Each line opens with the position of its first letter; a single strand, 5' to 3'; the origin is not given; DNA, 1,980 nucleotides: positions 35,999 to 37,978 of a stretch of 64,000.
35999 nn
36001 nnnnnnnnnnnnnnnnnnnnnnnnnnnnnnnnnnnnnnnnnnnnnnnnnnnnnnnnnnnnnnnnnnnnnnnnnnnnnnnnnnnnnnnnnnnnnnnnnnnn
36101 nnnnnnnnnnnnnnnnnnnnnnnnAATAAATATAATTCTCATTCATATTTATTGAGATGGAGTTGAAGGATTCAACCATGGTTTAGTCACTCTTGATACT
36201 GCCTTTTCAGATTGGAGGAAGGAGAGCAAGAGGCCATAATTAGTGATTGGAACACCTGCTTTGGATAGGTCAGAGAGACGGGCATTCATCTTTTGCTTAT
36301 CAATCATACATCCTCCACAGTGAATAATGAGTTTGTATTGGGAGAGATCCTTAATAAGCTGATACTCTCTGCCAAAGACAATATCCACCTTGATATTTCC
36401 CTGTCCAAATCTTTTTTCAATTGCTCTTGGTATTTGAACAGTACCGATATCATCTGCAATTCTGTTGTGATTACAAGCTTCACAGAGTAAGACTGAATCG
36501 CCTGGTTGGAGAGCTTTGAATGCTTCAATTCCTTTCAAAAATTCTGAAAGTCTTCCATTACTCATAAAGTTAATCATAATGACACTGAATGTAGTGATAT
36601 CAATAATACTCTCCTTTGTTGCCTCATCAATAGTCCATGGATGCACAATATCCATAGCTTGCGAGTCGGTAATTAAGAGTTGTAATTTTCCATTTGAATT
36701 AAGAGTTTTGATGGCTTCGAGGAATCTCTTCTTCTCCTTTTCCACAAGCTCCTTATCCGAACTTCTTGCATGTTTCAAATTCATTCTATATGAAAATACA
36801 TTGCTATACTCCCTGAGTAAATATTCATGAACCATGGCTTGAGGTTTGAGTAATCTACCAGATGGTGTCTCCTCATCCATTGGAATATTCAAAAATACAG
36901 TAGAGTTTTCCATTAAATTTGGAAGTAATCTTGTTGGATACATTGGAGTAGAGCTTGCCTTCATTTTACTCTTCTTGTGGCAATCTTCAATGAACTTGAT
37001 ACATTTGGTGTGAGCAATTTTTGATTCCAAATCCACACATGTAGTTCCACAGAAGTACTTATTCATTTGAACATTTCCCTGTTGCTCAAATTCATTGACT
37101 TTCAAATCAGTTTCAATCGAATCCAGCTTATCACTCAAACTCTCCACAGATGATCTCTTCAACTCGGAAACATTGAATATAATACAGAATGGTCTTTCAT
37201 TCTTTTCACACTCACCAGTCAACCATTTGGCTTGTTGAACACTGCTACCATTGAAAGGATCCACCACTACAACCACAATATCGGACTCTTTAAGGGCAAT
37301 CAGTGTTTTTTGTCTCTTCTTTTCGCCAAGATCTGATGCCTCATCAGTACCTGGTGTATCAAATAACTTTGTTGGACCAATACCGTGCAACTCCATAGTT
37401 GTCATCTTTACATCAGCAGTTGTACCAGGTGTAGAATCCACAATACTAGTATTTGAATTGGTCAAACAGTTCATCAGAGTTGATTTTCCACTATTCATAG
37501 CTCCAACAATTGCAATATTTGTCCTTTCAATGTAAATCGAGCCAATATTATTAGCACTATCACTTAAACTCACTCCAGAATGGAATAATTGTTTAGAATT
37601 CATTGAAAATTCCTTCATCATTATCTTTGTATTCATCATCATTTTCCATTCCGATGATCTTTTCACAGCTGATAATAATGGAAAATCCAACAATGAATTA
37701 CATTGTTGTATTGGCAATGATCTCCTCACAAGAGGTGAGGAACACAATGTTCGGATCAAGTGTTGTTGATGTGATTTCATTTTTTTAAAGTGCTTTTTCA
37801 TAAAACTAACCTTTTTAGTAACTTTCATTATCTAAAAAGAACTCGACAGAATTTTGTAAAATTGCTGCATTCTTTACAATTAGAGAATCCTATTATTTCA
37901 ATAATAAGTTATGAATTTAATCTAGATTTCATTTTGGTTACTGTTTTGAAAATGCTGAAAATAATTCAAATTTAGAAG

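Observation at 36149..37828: HydF [FeFe]-hydrogenase maturase with a targeting-like leader implies a hydrogenase maturation system in this eukaryote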

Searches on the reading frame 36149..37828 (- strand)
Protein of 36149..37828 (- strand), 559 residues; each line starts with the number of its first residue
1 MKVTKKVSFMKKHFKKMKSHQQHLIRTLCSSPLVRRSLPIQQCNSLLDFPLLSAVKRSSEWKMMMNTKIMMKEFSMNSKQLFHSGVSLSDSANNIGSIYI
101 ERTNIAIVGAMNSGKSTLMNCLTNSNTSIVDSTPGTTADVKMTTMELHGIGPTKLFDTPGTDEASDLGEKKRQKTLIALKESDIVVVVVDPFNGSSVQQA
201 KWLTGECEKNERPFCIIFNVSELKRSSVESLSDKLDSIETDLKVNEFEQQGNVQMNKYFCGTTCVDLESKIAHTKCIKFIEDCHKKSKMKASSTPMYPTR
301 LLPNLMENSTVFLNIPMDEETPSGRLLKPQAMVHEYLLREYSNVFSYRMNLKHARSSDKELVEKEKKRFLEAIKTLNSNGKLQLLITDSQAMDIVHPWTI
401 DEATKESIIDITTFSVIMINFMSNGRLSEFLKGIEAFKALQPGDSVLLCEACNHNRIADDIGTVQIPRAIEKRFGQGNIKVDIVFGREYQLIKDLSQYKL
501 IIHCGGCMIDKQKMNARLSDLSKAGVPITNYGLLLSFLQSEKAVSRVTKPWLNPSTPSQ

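Call 3: search_protein_families(library=pfam, proteins=[window:36149-37828:-], max_evalue=0.01)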
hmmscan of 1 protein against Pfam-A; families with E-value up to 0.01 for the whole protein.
window:36149-37828:- (559 aa): 6 families
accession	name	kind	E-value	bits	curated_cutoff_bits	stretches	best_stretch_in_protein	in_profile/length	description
PF18133.7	HydF_tetramer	-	5e-39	133.2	22.6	1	429-547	2-115/118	Hydrogen maturase F tetramerization domain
PF01926.29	MMR_HSR1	-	5.8e-21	75.2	21.9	1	104-219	1-112/113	50S ribosome-binding GTPase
PF02421.24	FeoB_N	-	6.2e-12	45.8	27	1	104-227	2-121/156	Ferrous iron transport protein B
PF00350.29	Dynamin_N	-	7.4e-07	29.8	27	1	105-142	1-38/168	Dynamin family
PF18128.7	HydF_dimer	-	5.2e-06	26.9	23.4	1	307-419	8-95/99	Hydrogen maturase F dimerization domain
PF00009.33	GTP_EFTU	-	0.00081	19.5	26.5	0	103-134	4-35/188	Elongation factor Tu GTP binding domain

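Call 4: search_protein_families(library=ncbifam, proteins=[window:36149-37828:-], max_evalue=0.01)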
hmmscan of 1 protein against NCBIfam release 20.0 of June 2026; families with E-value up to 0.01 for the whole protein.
window:36149-37828:- (559 aa): 21 families
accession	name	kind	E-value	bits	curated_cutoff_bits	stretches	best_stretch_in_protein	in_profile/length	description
TIGR03918.1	GTP_HydF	equivalog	5.4e-84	282.3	325.55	1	101-539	6-385/392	[FeFe] hydrogenase H-cluster maturation GTPase HydF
TIGR03594.1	GTPase_EngA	equivalog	9.2e-21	74.3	306.7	1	104-227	2-124/432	ribosome biogenesis GTPase Der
TIGR00450.1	mnmE_trmE_thdF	equivalog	6.7e-19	68.3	252.6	1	103-243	210-346/446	tRNA uridine-5-carboxymethylaminomethyl(34) synthesis GTPase MnmE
TIGR00231.1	small_GTP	domain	4.3e-18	65.6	42.5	1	102-234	3-135/164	GTP-binding protein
NF003661.0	PRK05291.1-3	equivalog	2.6e-16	60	380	1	101-236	215-345/448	tRNA uridine-5-carboxymethylaminomethyl(34) synthesis GTPase MnmE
NF000908.1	PRK00089.1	equivalog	3.2e-14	52.9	237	1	104-236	5-137/291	GTPase Era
TIGR00436.1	era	equivalog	1.8e-11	43.9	116.25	1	104-240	2-137/270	GTPase Era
NF007071.0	PRK09518.1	equivalog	6.3e-10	38.2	953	1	103-225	272-393/706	bifunctional cytidylate kinase/GTPase Der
NF002828.0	PRK03003.1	equivalog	2.7e-09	36.1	631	1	95-219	33-156/477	ribosome biogenesis GTPase Der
TIGR00437.1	feoB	equivalog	1.5e-08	33.8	315.65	1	109-191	1-82/594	ferrous iron transport protein B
TIGR03156.1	GTP_HflX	equivalog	1e-07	31.2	216.75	1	103-225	190-315/351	GTPase HflX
TIGR03596.1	GTPase_YlqF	equivalog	2.7e-07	30.2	208.2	1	100-160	116-172/276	ribosome biogenesis GTPase YlqF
TIGR03598.1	GTPase_YsxC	equivalog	2.8e-07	30.4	124.45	1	101-160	17-73/186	ribosome biogenesis GTP-binding protein YihA/YsxC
NF008956.1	PRK12299.1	equivalog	2.7e-06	26.6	300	1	104-223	160-281/327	GTPase ObgE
TIGR03597.1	GTPase_YqeH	equivalog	7e-06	25.4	297.4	1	90-181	144-238/361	ribosome biogenesis GTPase YqeH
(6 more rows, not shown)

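Call 5: search_solved_structures(query=window:36149-37828:-, max_evalue=0.001, show_alignments=2)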
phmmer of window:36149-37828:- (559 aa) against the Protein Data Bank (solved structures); distinct sequences matched with E-value up to 0.001: 31.
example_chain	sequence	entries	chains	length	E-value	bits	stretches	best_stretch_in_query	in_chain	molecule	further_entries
5kh0_A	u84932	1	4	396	6.4e-45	156.9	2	311-550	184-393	Small GTP-binding protein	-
3qq5_A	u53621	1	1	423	2.8e-44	154.7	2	311-540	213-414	Small GTP-binding protein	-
5lad_A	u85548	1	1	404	4.4e-43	150.8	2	311-540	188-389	Putative GTP-binding protein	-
1mky_A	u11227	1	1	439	8.6e-19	70.7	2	104-199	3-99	Probable GTP-binding protein engA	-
3j8g_X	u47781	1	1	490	1.2e-17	66.9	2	105-219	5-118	GTPase Der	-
9bs0_W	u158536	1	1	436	9.9e-14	54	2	104-195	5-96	GTPase Der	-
4dcs_A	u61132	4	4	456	1.1e-13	53.9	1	102-196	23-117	GTP-BINDING PROTEIN ENGA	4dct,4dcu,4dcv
2hjg_A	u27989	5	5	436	1.7e-13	53.2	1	104-196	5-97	GTP-binding protein engA | GTPase Der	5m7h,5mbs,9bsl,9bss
6xrs_A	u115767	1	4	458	2e-12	49.7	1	101-222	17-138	GTPase Der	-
1xzp_A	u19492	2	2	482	9.4e-12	47.4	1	103-253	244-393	Probable tRNA modification GTPase trmE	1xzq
5dn8_A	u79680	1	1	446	2.5e-11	46.1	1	105-221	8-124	GTPase Der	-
3geh_A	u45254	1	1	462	3.6e-10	42.2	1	100-224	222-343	tRNA modification GTPase mnmE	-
1rfl_A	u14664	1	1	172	9.6e-08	34.2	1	96-201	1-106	Probable tRNA modification GTPase trmE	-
5x4b_A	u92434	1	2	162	1.4e-07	33.6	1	105-197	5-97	GTPase Der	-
9hip_A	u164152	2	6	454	2.9e-07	32.6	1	95-200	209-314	tRNA modification GTPase MnmE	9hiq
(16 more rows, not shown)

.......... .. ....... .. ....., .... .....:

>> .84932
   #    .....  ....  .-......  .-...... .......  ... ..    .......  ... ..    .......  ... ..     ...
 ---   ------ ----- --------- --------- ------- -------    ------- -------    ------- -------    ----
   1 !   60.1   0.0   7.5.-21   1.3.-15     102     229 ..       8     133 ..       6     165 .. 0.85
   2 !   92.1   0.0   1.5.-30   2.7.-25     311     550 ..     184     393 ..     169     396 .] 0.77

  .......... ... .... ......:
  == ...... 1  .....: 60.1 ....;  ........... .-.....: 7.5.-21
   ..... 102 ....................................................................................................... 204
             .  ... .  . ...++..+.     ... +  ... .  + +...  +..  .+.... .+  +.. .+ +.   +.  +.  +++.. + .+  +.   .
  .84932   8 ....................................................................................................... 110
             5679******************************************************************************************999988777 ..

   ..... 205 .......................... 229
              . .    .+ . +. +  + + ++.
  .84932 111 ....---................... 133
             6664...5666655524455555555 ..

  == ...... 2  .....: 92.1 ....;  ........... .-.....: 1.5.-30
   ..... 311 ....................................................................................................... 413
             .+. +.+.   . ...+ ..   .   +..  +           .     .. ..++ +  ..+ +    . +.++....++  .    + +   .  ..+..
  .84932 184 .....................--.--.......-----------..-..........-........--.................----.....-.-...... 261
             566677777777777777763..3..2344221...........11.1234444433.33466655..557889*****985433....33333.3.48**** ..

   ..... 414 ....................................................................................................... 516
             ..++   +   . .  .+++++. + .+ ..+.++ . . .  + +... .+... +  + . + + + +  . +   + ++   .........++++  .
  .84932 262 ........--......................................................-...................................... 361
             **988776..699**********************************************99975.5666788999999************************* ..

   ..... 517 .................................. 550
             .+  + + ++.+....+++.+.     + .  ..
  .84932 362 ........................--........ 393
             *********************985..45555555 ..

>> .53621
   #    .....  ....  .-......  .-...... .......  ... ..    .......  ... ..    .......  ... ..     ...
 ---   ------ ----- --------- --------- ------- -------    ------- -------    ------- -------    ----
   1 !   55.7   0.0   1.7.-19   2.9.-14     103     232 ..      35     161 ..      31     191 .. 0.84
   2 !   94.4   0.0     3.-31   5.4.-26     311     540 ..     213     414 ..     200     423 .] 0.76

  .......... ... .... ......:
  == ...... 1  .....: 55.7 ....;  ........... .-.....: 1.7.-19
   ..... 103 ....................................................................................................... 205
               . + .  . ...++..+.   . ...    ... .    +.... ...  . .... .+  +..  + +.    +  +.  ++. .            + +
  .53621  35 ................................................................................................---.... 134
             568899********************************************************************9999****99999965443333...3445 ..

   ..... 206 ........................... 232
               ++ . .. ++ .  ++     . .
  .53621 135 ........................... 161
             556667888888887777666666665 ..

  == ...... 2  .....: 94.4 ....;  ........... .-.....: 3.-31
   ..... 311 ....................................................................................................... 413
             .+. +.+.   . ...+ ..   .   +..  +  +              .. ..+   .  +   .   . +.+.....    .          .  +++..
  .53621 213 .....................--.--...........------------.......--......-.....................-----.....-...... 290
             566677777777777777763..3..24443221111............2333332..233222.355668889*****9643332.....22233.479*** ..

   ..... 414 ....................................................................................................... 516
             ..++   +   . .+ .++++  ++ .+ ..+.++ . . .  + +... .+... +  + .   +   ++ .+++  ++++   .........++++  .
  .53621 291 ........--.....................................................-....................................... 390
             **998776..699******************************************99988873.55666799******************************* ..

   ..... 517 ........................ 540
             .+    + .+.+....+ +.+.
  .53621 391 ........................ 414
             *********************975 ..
